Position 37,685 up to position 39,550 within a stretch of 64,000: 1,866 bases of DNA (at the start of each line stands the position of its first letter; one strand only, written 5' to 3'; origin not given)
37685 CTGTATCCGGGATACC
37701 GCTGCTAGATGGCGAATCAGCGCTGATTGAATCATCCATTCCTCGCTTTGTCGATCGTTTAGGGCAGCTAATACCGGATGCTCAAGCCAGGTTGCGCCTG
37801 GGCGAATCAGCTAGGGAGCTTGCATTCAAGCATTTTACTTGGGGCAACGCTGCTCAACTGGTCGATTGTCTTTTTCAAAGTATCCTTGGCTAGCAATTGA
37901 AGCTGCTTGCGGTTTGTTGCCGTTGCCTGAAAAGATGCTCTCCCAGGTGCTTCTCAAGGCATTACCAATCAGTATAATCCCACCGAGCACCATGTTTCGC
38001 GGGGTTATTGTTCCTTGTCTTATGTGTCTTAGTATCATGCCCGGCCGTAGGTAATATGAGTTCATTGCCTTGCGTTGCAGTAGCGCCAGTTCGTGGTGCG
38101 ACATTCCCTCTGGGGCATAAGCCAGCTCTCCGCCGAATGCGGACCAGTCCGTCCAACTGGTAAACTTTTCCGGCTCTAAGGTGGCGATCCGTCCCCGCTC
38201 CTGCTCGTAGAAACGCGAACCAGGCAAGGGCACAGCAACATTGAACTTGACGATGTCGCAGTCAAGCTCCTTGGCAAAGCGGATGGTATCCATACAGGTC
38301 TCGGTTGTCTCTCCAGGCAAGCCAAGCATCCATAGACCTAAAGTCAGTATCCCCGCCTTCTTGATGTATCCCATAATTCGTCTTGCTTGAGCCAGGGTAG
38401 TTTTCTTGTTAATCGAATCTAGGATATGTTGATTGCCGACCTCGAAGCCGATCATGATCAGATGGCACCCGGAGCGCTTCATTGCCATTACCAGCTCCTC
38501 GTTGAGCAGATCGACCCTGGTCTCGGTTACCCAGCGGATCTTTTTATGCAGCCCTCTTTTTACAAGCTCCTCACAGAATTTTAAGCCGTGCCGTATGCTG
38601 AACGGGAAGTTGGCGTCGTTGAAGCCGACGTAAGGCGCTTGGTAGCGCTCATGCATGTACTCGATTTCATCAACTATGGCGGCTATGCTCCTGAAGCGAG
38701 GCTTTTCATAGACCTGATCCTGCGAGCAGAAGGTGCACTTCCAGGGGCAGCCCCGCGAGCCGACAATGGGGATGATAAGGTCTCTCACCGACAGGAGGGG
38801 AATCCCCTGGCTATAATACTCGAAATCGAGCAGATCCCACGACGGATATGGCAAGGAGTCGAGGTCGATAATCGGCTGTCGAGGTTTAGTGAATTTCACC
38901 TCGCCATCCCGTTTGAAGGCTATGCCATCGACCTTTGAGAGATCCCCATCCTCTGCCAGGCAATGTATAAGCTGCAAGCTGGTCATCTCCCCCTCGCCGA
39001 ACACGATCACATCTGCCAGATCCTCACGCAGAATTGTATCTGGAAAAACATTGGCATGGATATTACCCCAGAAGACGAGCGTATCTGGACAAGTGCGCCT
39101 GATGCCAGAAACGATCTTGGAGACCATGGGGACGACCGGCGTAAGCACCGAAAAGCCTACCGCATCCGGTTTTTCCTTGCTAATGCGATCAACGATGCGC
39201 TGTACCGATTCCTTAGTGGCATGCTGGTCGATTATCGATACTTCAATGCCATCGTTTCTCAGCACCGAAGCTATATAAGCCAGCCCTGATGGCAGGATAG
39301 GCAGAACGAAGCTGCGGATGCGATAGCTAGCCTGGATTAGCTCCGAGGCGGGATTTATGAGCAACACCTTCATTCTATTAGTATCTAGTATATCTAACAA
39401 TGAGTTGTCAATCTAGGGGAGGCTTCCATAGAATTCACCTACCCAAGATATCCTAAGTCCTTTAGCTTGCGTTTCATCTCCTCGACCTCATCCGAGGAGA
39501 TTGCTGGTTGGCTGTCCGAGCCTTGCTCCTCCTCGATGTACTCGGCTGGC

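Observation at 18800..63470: Window-wide enrichment: four radical SAM, five GT-A/GT-B glycosyltransferases, three GT-C-like membrane proteins, two epimerases, two phosphodiesterases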

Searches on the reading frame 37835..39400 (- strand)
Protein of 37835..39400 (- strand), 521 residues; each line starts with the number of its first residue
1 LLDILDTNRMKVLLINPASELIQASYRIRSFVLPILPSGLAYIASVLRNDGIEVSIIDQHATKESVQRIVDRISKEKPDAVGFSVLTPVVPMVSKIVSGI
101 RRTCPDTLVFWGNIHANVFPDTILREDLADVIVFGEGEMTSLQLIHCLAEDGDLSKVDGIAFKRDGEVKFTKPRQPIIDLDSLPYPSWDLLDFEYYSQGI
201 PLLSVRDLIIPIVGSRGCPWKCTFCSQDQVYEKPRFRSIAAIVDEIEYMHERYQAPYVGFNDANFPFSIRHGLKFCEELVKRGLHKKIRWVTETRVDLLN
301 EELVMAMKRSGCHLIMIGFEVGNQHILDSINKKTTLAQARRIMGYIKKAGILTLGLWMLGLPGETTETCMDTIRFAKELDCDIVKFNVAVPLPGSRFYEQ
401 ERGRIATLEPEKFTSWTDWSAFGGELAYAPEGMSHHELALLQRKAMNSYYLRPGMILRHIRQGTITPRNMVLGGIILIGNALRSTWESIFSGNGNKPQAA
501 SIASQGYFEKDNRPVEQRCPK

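Call 4: search_protein_families(library=pfam, proteins=[window:37835-39400:-])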
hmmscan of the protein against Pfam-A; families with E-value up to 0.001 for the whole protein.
window:37835-39400:- (521 aa): 2 families
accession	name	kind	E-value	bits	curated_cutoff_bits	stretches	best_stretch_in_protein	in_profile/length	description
PF02310.24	B12-binding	-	1e-22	80.7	32.1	1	33-141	10-117/121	B12 binding domain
PF04055.27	Radical_SAM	-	4.4e-22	79.5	29.5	1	214-376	3-166/166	Radical SAM superfamily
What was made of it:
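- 37835..39400 (-): B12-binding radical SAM enzyme 2. It belongs to a conserved subfamily that elsewhere sits in tandem B12-rSAM arrays. PF02310 and PF04055 (call 4).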

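Call 19: find_homologous_proteins(query=window:37835-39400:-, max_evalue=1e-20)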
Query window:37835-39400:- (521 aa): 925 proteins with E <= 1e-20 among 8000 candidates; the best 120 are listed.
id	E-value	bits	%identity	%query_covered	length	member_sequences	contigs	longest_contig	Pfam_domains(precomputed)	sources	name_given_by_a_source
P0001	0.0e+0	1181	100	98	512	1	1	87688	PF04055.28,PF02310.25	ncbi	-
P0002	2.7e-179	615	54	95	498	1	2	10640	PF04055.28,PF02310.25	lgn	-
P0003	6.3e-176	604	55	94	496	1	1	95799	PF04055.28,PF02310.25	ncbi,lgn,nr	ncbi:MAG: radical SAM protein [Candidatus Omnitrophota bacterium]|nr:radical SAM protein [Candidatus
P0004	1.2e-162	560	54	90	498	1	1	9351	PF04055.28,PF02310.25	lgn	-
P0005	3.8e-162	558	52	90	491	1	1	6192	PF04055.28,PF02310.25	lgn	-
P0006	1.7e-160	553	52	91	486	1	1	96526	PF04055.28,PF02310.25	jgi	-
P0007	4.5e-160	552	51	92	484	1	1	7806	PF04055.28,PF02310.25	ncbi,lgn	-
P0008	4.2e-158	545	51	91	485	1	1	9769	PF04055.28,PF02310.25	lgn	-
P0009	9.7e-158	544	51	91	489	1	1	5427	PF04055.28,PF02310.25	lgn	-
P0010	3.1e-156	539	51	91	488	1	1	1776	PF04055.28,PF02310.25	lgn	-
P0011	8.2e-156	538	51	92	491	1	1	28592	PF04055.28,PF02310.25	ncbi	ncbi:MAG: radical SAM protein [Candidatus Omnitrophota bacterium]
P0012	2.0e-155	536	51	90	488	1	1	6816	PF04055.28,PF02310.25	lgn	-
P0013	2.3e-154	533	50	91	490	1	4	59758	PF04055.28,PF02310.25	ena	-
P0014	4.6e-154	532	51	90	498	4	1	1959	PF04055.28,PF02310.25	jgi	jgi:anaerobic magnesium-protoporphyrin IX monomethyl ester cyclase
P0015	8.7e-154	531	51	91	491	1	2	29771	PF04055.28,PF02310.25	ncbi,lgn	-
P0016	1.2e-153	530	50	93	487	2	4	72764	PF04055.28,PF02310.25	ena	-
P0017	8.2e-153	528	51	93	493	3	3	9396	PF04055.28,PF02310.25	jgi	jgi:anaerobic magnesium-protoporphyrin IX monomethyl ester cyclase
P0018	1.4e-152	527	48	96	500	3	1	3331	PF04055.28,PF02310.25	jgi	jgi:radical SAM superfamily enzyme YgiQ (UPF0313 family)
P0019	1.6e-152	527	49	91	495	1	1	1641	PF04055.28,PF02310.25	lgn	-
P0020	1.6e-152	527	50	90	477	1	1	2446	PF04055.28,PF02310.25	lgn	-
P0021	3.8e-152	526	50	91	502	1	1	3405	PF04055.28,PF02310.25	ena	-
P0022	1.3e-151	524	49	92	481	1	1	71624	PF04055.28,PF02310.25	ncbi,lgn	-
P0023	2.2e-151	523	50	91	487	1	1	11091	PF04055.28,PF02310.25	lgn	-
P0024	2.6e-151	523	51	90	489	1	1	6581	PF04055.28,PF02310.25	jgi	jgi:anaerobic magnesium-protoporphyrin IX monomethyl ester cyclase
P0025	2.8e-151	523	49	93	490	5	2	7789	PF04055.28,PF02310.25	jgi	-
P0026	6.4e-151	521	51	90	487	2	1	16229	PF04055.28,PF02310.25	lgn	-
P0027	8.1e-151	521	50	90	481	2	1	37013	PF04055.28,PF02310.25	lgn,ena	-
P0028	1.0e-150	521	51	91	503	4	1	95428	PF04055.28,PF02310.25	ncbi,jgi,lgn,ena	-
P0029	1.7e-150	520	50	93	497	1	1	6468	PF04055.28,PF02310.25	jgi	-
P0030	1.9e-150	520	51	91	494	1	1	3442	PF04055.28,PF02310.25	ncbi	-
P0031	4.0e-150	519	49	93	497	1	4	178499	PF04055.28,PF02310.25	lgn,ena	-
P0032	4.8e-150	519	49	90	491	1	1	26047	PF04055.28,PF02310.25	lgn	-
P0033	6.3e-150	518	51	90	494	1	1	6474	PF04055.28,PF02310.25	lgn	-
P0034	7.4e-150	518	50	91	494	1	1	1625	PF04055.28,PF02310.25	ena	-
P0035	1.3e-149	517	49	93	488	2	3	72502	PF04055.28,PF02310.25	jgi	-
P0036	1.3e-149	517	48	93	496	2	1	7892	PF04055.28,PF02310.25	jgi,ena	-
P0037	1.5e-149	517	50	92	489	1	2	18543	PF04055.28,PF02310.25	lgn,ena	-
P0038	1.7e-149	517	50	92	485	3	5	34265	PF04055.28,PF02310.25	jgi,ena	-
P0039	2.2e-149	516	50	90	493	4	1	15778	PF04055.28,PF02310.25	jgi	-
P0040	2.6e-149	516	51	90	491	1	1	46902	PF04055.28,PF02310.25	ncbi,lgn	-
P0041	5.6e-149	515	49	92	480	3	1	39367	PF04055.28,PF02310.25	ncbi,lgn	ncbi:MAG: radical SAM protein [Candidatus Omnitrophota bacterium]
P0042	8.1e-149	514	49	92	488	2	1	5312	PF04055.28,PF02310.25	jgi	jgi:anaerobic magnesium-protoporphyrin IX monomethyl ester cyclase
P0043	8.7e-149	514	49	93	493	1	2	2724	PF04055.28,PF02310.25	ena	-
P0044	1.6e-148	514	48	90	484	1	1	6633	PF04055.28,PF02310.25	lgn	-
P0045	1.7e-148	513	50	91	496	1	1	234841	PF04055.28,PF02310.25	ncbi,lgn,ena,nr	ncbi:B12-binding domain-containing radical SAM protein [Patescibacteria group bacterium]|nr:B12-bind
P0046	1.9e-148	513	48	94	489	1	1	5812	PF04055.28,PF02310.25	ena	-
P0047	3.1e-148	513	48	90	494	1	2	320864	PF04055.28,PF02310.25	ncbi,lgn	-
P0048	5.7e-148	512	50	90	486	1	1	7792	PF04055.28,PF02310.25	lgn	-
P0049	6.8e-148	511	50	90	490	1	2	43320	PF04055.28,PF02310.25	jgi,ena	-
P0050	9.3e-148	511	49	91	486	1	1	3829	PF04055.28,PF02310.25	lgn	-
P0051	9.5e-148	511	48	91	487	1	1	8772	PF04055.28,PF02310.25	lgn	-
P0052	1.3e-147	511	50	92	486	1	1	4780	PF04055.28,PF02310.25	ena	-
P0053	1.7e-147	510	49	94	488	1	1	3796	PF04055.28,PF02310.25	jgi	jgi:anaerobic magnesium-protoporphyrin IX monomethyl ester cyclase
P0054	2.0e-147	510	49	90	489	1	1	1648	PF04055.28,PF02310.25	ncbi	-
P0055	3.5e-147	509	50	89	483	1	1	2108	PF04055.28,PF02310.25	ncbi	-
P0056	5.4e-147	508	48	91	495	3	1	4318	PF04055.28,PF02310.25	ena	-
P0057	7.9e-147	508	50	89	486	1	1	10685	PF04055.28,PF02310.25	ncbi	-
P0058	1.2e-146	507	48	91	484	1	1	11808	PF04055.28,PF02310.25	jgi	-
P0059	1.4e-146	507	48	90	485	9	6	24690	PF04055.28,PF02310.25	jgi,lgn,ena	jgi:radical SAM superfamily enzyme YgiQ (UPF0313 family)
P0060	2.3e-146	506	48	94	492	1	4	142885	PF04055.28,PF02310.25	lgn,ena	-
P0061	3.5e-146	506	48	91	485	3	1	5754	PF04055.28,PF02310.25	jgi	jgi:radical SAM superfamily enzyme YgiQ (UPF0313 family)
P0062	3.6e-146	506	49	90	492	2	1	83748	PF04055.28,PF02310.25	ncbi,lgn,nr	ncbi:MAG: cobalamin-dependent protein [Candidatus Omnitrophica bacterium]|nr:cobalamin-dependent pro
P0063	6.8e-146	505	49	92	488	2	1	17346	PF04055.28,PF02310.25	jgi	jgi:radical SAM superfamily enzyme YgiQ (UPF0313 family)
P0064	7.9e-146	505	48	92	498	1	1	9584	PF04055.28,PF02310.25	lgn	-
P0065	9.5e-146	504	47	90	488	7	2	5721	PF04055.28,PF02310.25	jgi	jgi:radical SAM superfamily enzyme YgiQ (UPF0313 family)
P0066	1.1e-145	504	48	90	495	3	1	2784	PF04055.28,PF02310.25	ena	-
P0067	2.1e-145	503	48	93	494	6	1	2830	PF04055.28,PF02310.25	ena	-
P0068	2.2e-145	503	49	91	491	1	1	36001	PF04055.28,PF02310.25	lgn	-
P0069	2.2e-145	503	49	91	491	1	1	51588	PF04055.28,PF02310.25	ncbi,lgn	-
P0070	2.3e-145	503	50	90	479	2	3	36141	PF04055.28,PF02310.25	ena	-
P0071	2.4e-145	503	48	91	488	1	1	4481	PF04055.28,PF02310.25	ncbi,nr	ncbi:MAG: B12-binding domain-containing radical SAM protein [Candidatus Methylomirabilis sp.]|nr:B12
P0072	4.4e-145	502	49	90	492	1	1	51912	PF04055.28,PF02310.25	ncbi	ncbi:MAG: radical SAM protein [Candidatus Omnitrophota bacterium]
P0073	1.7e-144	500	48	93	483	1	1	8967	PF04055.28,PF02310.25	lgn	-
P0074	3.7e-144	499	47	92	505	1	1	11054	PF04055.28,PF02310.25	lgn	-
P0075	8.8e-144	498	48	91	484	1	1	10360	PF04055.28,PF02310.25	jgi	jgi:radical SAM superfamily enzyme YgiQ (UPF0313 family)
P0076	1.2e-143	497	47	92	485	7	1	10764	PF04055.28,PF02310.25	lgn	-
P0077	1.6e-143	497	48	93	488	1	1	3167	PF04055.28,PF02310.25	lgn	-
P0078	2.6e-143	496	48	91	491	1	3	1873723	PF04055.28,PF02310.25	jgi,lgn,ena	-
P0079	2.8e-143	496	48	93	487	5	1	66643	PF04055.28,PF08497.16,PF02310.25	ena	-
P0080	1.8e-142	494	48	90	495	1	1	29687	PF04055.28,PF02310.25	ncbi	-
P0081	1.9e-142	493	47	89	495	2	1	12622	PF04055.28,PF02310.25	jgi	-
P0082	4.8e-142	492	48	92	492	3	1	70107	PF04055.28,PF02310.25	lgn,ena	-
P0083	6.3e-142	492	49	90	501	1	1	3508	PF04055.28,PF02310.25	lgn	-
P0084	7.8e-142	491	47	91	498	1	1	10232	PF04055.28,PF02310.25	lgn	-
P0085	8.6e-142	491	49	89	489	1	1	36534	PF04055.28,PF02310.25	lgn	-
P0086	1.4e-141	491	46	90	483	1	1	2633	PF04055.28,PF02310.25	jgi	jgi:radical SAM superfamily enzyme YgiQ (UPF0313 family)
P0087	3.3e-141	489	48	93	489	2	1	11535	PF04055.28,PF02310.25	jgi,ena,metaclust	metaclust:\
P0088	3.5e-141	489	47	90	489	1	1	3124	PF04055.28,PF02310.25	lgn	-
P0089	8.2e-141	488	49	90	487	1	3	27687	PF04055.28,PF02310.25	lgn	-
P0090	4.1e-140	486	47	90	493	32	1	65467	PF04055.28,PF02310.25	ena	-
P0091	6.5e-140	485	47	91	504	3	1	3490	PF04055.28,PF02310.25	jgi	-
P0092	1.4e-139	484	46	92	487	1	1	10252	PF04055.28,PF02310.25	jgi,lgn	jgi:radical SAM superfamily enzyme YgiQ (UPF0313 family)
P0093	1.5e-139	484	48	92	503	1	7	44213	PF04055.28,PF02310.25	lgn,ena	-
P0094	4.0e-139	483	47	93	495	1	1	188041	PF04055.28,PF02310.25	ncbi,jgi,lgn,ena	ncbi:MAG: radical SAM protein [Candidatus Omnitrophota bacterium]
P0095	2.0e-138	480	47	91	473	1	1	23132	PF04055.28,PF02310.25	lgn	-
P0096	2.7e-138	480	47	94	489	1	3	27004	PF04055.28,PF02310.25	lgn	-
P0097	5.2e-138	479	47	90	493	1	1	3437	PF04055.28,PF02310.25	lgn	-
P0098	5.3e-138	479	48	89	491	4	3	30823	PF04055.28,PF02310.25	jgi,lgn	-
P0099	7.2e-138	478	47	91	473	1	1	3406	PF04055.28,PF02310.25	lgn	-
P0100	1.0e-137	478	47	89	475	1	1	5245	PF04055.28,PF02310.25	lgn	-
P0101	1.2e-137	478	47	88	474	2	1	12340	PF04055.28,PF02310.25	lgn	-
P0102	4.9e-137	476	45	90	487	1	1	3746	PF04055.28,PF02310.25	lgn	-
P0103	9.2e-137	475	46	90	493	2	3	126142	PF04055.28,PF02310.25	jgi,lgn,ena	-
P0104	2.1e-136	474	45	91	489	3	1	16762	PF04055.28,PF02310.25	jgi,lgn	-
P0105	5.3e-136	472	48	90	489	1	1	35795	PF04055.28,PF02310.25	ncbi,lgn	-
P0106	1.1e-135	471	47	89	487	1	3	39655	PF04055.28,PF02310.25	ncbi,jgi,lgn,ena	-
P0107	1.9e-135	470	46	90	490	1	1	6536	PF04055.28,PF02310.25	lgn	-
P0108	6.4e-135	469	46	90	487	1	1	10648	PF04055.28,PF02310.25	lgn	-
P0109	1.8e-134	467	45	91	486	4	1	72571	PF04055.28,PF02310.25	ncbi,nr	ncbi:MAG: radical SAM protein [Candidatus Omnitrophica bacterium]|nr:radical SAM protein [Candidatus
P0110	2.3e-134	467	45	92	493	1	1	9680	PF04055.28,PF02310.25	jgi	jgi:radical SAM superfamily enzyme YgiQ (UPF0313 family)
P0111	5.0e-134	466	46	89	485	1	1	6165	PF04055.28,PF02310.25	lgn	-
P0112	7.6e-134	465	44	92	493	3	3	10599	PF04055.28,PF02310.25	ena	-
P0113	9.6e-133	461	46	93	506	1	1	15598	PF04055.28,PF02310.25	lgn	-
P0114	1.0e-132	461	44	91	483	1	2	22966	PF04055.28,PF02310.25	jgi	jgi:radical SAM superfamily enzyme YgiQ (UPF0313 family)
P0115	1.3e-132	461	47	91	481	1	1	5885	PF04055.28,PF02310.25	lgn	-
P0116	6.2e-132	459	45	92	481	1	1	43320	PF04055.28,PF02310.25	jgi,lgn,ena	-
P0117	2.0e-131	457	44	91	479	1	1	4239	PF04055.28,PF02310.25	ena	-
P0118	9.5e-130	452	46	92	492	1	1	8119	PF04055.28,PF02310.25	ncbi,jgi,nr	ncbi:MAG: radical SAM protein [Candidatus Omnitrophica bacterium]|nr:radical SAM protein [Candidatus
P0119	1.4e-128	448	47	85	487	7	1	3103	PF04055.28,PF02310.25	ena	-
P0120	3.4e-126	440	50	77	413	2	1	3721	PF04055.28,PF02310.25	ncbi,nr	ncbi:MAG: radical SAM protein, partial [Candidatus Omnitrophica bacterium]|nr:radical SAM protein [C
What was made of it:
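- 37835..39400 (-): Homologues at 48-55% identity (call 19).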

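Call 20: find_encoding_contigs(protein=P0001, flank=10000, max_places=3)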
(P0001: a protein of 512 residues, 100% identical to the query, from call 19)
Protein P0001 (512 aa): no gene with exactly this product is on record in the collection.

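Call 21: find_encoding_contigs(protein=P0003, flank=10000, max_places=3)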
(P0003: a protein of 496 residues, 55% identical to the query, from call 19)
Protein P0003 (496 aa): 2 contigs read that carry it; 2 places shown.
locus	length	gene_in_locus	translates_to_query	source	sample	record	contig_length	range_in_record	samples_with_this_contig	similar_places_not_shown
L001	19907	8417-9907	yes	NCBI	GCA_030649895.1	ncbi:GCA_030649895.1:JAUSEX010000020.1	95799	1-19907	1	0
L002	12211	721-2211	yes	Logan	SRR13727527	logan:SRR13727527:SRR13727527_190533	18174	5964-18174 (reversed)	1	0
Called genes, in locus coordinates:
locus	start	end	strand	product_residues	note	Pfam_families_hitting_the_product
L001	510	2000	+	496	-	PF04055:Radical_SAM, PF13353:Fer4_12 (weak)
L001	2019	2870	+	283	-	PF00348:polyprenyl_synt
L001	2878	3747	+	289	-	PF01040:UbiA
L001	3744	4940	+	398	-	PF04055:Radical_SAM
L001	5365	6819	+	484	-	PF13353:Fer4_12, PF04055:Radical_SAM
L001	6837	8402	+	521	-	PF02310:B12-binding, PF04055:Radical_SAM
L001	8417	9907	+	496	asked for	PF02310:B12-binding, PF04055:Radical_SAM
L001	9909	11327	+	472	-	PF02310:B12-binding, PF04055:Radical_SAM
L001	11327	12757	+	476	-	PF02310:B12-binding, PF04055:Radical_SAM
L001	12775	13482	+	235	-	-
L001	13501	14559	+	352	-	-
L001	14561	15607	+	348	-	-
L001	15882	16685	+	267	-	-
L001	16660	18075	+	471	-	PF00884:Sulfatase, PF01663:Phosphodiest (faint), PF16347:SGSH_C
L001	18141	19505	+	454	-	PF00884:Sulfatase, PF01663:Phosphodiest (faint), PF16347:SGSH_C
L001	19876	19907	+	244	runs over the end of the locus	-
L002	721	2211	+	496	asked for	PF02310:B12-binding, PF04055:Radical_SAM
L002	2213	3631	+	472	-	PF02310:B12-binding, PF04055:Radical_SAM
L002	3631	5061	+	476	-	PF02310:B12-binding, PF04055:Radical_SAM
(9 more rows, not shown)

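Call 22: list_cluster_members(proteins=[P0001])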
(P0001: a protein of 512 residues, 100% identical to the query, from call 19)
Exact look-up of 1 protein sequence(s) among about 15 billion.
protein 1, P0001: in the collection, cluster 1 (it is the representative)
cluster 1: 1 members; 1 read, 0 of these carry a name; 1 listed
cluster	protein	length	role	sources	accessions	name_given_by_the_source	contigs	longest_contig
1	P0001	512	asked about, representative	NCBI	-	-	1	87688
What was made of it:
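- Tried and rejected: A cluster look-up gave no organism name (call 22).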

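Call 30: find_encoding_contigs(protein=P0006, flank=10000, max_places=2)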
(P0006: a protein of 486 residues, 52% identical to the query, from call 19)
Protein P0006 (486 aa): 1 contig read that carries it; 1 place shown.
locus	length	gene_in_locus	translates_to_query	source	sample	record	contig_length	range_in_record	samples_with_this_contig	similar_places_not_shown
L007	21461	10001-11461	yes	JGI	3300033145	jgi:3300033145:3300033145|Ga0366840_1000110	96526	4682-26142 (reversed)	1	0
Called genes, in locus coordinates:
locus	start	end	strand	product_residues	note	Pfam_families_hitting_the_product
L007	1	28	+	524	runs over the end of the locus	PF02310:B12-binding, PF04055:Radical_SAM (weak)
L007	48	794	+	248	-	-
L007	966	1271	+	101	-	-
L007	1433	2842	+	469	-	PF02310:B12-binding, PF04055:Radical_SAM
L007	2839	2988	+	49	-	-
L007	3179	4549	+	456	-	PF02310:B12-binding, PF04055:Radical_SAM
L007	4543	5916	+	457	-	PF02310:B12-binding, PF04055:Radical_SAM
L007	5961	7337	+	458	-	PF02310:B12-binding, PF04055:Radical_SAM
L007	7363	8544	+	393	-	PF04055:Radical_SAM, PF13186:SPASM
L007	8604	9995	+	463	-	PF02310:B12-binding, PF04055:Radical_SAM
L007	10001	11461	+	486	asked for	PF02310:B12-binding, PF04055:Radical_SAM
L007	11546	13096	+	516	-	PF02310:B12-binding, PF04055:Radical_SAM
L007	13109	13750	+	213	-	PF05148:Methyltransf_8 (weak), PF13489:Methyltransf_23, PF05175:MTS (weak), PF01209:Ubie_methyltran, PF13847:Methyltransf_31, PF08241:Methyltransf_11, PF08242:Methyltransf_12, PF13649:Methyltransf_25, +1 more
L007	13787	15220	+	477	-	PF02310:B12-binding, PF04055:Radical_SAM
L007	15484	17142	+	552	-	-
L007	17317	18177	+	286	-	PF01040:UbiA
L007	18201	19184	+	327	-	PF01073:3Beta_HSD, PF01370:Epimerase, PF02719:Polysacc_synt_2, PF04321:RmlD_sub_bind, PF05368:NmrA, PF13460:NAD_binding_10, PF16363:GDP_Man_Dehyd, PF07993:NAD_binding_4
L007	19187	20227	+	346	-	PF00106:adh_short (weak), PF01073:3Beta_HSD, PF01370:Epimerase, PF02719:Polysacc_synt_2, PF04321:RmlD_sub_bind, PF13460:NAD_binding_10, PF16363:GDP_Man_Dehyd, PF07993:NAD_binding_4, +1 more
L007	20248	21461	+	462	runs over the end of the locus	PF13424:TPR_12, PF23914:TPR_CcmH_CycH, PF00515:TPR_1, PF07719:TPR_2, PF13181:TPR_8, PF13432:TPR_16, PF14559:TPR_19, PF14559:TPR_19, +21 more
